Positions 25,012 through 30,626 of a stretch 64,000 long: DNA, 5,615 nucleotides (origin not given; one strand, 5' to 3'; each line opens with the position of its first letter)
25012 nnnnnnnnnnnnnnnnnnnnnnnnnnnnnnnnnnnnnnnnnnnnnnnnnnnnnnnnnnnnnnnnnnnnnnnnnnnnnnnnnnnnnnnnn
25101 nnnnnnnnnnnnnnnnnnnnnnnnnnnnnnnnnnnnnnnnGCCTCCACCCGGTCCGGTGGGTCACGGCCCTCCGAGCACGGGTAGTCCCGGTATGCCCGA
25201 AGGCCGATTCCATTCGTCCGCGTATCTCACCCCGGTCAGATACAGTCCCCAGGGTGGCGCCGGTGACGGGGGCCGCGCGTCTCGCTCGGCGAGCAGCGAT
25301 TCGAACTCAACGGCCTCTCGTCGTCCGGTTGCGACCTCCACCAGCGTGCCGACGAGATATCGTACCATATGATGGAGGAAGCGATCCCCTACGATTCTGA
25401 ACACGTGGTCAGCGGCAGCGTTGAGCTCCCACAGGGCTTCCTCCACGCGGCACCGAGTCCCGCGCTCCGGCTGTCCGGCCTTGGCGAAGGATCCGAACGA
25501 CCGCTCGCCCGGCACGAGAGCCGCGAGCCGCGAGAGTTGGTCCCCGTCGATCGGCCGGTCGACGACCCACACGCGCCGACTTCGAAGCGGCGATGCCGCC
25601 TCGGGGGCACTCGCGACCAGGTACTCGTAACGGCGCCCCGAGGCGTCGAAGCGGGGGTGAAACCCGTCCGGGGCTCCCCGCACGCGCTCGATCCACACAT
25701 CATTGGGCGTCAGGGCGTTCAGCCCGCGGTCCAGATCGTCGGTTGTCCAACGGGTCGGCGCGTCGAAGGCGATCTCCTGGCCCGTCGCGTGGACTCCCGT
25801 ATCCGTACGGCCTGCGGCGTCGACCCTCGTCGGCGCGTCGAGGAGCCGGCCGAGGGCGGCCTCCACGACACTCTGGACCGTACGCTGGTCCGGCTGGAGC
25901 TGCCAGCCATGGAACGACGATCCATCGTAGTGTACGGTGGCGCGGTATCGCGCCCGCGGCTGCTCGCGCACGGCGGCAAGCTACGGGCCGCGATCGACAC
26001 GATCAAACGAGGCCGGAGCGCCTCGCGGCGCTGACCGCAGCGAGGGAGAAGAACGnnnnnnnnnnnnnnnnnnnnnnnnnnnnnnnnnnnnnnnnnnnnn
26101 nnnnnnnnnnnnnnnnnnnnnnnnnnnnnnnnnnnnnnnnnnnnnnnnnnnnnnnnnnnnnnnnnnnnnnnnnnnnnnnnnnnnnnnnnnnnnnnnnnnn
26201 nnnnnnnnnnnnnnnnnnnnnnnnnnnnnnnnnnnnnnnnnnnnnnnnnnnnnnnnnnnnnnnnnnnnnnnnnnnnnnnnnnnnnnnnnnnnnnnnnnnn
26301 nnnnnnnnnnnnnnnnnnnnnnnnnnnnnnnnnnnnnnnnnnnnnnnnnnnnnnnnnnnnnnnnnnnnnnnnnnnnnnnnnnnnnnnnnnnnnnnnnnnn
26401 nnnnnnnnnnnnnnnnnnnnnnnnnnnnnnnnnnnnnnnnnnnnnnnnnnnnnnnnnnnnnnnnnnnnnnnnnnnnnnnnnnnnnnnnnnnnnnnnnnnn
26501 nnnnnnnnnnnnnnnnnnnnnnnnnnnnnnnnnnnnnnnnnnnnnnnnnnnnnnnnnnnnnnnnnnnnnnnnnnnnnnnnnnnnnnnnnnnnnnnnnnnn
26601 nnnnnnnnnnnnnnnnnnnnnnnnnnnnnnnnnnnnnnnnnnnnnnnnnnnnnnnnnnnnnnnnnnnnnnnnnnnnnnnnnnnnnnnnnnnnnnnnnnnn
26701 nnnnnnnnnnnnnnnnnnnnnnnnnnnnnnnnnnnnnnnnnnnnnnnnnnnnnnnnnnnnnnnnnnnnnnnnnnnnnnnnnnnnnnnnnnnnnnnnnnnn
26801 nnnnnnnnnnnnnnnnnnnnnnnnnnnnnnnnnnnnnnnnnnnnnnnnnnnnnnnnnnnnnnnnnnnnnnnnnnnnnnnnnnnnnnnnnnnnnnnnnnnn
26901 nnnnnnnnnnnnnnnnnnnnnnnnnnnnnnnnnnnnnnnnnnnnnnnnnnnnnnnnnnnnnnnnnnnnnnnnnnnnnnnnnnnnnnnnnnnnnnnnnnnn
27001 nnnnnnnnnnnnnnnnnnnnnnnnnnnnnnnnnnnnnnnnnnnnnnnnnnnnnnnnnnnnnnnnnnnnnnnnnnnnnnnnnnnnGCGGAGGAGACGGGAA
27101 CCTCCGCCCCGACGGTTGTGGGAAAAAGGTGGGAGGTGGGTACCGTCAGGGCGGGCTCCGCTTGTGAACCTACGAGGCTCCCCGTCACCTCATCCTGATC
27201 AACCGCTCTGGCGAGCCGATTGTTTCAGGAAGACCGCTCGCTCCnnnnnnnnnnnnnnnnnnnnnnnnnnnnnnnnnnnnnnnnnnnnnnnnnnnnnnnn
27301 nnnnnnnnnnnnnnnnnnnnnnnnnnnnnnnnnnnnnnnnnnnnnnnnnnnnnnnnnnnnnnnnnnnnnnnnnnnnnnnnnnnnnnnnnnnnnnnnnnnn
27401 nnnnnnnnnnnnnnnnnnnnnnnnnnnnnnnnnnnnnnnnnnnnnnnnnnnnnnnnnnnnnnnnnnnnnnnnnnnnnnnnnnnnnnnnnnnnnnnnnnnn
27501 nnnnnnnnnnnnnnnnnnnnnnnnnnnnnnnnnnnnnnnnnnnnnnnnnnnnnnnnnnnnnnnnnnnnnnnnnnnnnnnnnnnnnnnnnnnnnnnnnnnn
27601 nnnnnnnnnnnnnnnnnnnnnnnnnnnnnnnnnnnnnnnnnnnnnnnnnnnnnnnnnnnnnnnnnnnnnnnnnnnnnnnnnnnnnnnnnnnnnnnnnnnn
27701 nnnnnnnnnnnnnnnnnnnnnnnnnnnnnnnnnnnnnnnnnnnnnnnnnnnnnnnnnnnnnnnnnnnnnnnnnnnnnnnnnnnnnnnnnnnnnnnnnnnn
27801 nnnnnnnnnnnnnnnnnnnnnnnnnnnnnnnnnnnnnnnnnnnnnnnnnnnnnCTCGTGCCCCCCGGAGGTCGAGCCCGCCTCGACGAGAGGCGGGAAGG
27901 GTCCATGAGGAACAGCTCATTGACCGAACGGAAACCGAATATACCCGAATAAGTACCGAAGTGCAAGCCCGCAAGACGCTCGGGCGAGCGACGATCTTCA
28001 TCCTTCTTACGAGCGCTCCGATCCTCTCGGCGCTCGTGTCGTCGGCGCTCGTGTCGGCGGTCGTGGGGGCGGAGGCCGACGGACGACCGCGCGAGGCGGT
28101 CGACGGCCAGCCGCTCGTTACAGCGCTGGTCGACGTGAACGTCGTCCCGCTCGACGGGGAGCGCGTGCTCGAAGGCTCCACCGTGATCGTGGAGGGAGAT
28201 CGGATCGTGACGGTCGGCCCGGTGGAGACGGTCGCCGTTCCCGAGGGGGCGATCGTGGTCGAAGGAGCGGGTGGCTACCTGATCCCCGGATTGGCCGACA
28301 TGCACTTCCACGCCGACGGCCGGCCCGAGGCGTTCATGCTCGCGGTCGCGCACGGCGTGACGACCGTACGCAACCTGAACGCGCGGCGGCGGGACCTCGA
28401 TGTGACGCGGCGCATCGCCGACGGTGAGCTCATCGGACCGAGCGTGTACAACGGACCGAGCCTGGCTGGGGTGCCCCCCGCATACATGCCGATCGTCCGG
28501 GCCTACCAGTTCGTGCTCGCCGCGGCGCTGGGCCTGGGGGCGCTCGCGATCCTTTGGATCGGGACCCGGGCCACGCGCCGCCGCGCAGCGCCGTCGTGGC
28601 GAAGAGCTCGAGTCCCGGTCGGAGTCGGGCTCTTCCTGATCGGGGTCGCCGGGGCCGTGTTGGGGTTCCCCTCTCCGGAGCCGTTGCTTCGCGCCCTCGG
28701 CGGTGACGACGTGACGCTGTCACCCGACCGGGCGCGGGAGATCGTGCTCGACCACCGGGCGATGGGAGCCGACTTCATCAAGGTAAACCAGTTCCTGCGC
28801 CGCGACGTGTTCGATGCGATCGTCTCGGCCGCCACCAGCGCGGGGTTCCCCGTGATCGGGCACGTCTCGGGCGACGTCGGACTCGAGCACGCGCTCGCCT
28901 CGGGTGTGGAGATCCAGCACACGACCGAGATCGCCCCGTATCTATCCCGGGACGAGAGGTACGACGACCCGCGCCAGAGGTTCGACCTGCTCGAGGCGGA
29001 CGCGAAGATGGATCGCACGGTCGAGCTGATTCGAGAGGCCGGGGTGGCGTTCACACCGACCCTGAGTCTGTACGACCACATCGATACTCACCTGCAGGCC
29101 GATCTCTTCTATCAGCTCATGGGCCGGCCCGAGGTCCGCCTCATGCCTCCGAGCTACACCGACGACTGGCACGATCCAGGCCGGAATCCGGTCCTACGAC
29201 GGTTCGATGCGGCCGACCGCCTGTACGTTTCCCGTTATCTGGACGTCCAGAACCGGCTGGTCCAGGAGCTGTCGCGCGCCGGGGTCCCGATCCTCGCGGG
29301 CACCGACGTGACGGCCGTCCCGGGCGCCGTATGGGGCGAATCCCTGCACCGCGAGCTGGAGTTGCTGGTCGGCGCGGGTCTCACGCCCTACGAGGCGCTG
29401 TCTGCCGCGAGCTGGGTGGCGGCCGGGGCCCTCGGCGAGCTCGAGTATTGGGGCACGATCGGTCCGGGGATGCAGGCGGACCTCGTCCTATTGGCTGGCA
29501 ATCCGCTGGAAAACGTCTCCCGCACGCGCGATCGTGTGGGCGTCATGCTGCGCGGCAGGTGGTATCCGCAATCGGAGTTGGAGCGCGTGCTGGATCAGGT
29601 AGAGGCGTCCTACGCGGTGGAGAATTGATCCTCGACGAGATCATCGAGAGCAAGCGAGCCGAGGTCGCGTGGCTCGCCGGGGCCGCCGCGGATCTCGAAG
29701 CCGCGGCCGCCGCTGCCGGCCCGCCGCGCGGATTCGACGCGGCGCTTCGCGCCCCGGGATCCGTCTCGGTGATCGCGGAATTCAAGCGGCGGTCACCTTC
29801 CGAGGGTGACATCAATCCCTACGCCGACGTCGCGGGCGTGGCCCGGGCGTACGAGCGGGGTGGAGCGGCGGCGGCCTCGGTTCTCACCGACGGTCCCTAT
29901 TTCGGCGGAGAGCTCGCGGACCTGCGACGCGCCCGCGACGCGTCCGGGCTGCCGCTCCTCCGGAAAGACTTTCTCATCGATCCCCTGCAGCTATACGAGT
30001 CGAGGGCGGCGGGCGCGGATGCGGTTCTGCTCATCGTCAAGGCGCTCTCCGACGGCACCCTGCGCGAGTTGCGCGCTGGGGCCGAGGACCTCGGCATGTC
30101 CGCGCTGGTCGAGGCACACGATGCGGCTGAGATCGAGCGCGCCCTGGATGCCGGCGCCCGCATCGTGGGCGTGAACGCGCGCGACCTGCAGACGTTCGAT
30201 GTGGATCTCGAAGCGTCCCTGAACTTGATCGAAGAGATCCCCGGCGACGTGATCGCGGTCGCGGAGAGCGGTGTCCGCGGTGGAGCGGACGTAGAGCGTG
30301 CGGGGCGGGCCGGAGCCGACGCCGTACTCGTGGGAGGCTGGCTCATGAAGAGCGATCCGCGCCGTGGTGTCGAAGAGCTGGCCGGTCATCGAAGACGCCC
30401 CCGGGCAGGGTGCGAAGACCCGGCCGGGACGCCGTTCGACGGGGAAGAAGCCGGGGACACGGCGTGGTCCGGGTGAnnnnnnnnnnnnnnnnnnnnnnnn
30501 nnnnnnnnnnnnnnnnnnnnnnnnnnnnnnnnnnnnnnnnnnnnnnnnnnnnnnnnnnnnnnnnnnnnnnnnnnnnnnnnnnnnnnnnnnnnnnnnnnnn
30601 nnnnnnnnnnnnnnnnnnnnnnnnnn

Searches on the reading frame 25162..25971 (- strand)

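Call 35: search_protein_families(library=pfam, proteins=[window:25162-25971:-], max_evalue=0.0001)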
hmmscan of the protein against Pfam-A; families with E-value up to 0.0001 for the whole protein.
window:25162-25971:- (269 aa): 1 family
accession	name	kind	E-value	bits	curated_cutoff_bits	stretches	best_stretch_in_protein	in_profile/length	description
PF01416.25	PseudoU_synth_1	-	9.5e-31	106.9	23.3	2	153-250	5-107/108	tRNA pseudouridine synthase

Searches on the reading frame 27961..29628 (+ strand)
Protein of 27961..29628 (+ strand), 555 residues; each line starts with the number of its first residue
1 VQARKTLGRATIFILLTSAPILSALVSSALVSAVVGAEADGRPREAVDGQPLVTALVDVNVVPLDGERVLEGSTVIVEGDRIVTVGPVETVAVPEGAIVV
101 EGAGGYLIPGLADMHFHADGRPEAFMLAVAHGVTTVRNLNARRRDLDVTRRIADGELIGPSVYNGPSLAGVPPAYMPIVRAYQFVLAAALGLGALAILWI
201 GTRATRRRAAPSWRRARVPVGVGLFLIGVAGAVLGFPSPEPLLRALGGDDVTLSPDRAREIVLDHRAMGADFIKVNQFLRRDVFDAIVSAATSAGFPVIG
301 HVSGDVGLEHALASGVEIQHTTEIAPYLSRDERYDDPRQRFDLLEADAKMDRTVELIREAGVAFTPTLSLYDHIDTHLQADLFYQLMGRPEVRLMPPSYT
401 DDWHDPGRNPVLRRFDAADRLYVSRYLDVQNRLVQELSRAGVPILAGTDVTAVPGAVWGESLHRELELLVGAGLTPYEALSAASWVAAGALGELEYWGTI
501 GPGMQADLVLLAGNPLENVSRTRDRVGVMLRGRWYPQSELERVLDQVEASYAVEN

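Call 5: search_protein_families(library=pfam, proteins=[window:27961-29628:+], max_evalue=0.001)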
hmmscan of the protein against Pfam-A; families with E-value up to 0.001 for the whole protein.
window:27961-29628:+ (555 aa): 2 families
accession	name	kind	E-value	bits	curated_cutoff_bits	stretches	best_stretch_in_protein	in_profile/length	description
PF01979.26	Amidohydro_1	-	8.1e-13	48.8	25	1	282-534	135-344/345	Amidohydrolase family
PF07969.17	Amidohydro_3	-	2.3e-10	41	29.7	1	432-517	357-450/472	Amidohydrolase family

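Call 32: search_protein_families(library=ncbifam, proteins=[window:27961-29628:+], max_evalue=0.001)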
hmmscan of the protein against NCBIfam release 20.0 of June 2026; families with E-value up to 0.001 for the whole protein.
window:27961-29628:+ (555 aa): 11 families
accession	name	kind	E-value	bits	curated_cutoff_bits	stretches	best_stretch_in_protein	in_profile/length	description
NF051886.1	XaaProDiPepCaul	equivalog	1.8e-26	93.1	500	2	430-532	296-394/398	Xaa-Pro dipeptidase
TIGR01224.1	hutI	equivalog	3e-11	42.8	298.15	1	427-519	268-359/377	imidazolonepropionase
NF006679.0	PRK09228.1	subfamily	1.3e-05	24.2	351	0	69-117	28-78/433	guanine deaminase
NF006056.0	PRK08204.1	subfamily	1.8e-05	23.7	391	0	60-118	11-67/449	hypothetical protein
TIGR02318.1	phosphono_phnM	equivalog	4.6e-05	22.5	390.55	0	67-115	11-54/376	phosphonate metabolism protein PhnM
NF006055.0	PRK08203.1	equivalog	8.9e-05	21.2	532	0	61-117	14-70/455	8-oxoguanine deaminase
NF011990.0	PRK15446.2-6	subfamily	0.00013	20.8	233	0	67-116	14-64/390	alpha-D-ribose 1-methylphosphonate 5-triphosphate diphosphatase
NF004636.0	PRK05985.1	subfamily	0.00022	20.1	408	0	73-119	18-62/398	amidohydrolase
NF006689.0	PRK09237.1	equivalog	0.00039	19.1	371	0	74-136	24-89/383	amidohydrolase/deacetylase family metallohydrolase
NF006549.0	PRK09045.1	equivalog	0.00056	18.7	540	0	61-118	17-76/444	TRZ/ATZ family hydrolase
NF007457.0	PRK10027.1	equivalog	0.00068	17.9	768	0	475-513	311-348/588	adenine deaminase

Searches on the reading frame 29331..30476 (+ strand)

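Call 5: search_protein_families(library=pfam, proteins=[window:29331-30476:+], max_evalue=0.001)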
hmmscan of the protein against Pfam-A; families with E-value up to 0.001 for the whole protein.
window:29331-30476:+ (381 aa): 1 family
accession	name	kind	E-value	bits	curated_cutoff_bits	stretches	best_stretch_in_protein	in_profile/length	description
PF00218.27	IGPS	-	5.4e-75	252.3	27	1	101-348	1-252/254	Indole-3-glycerol phosphate synthase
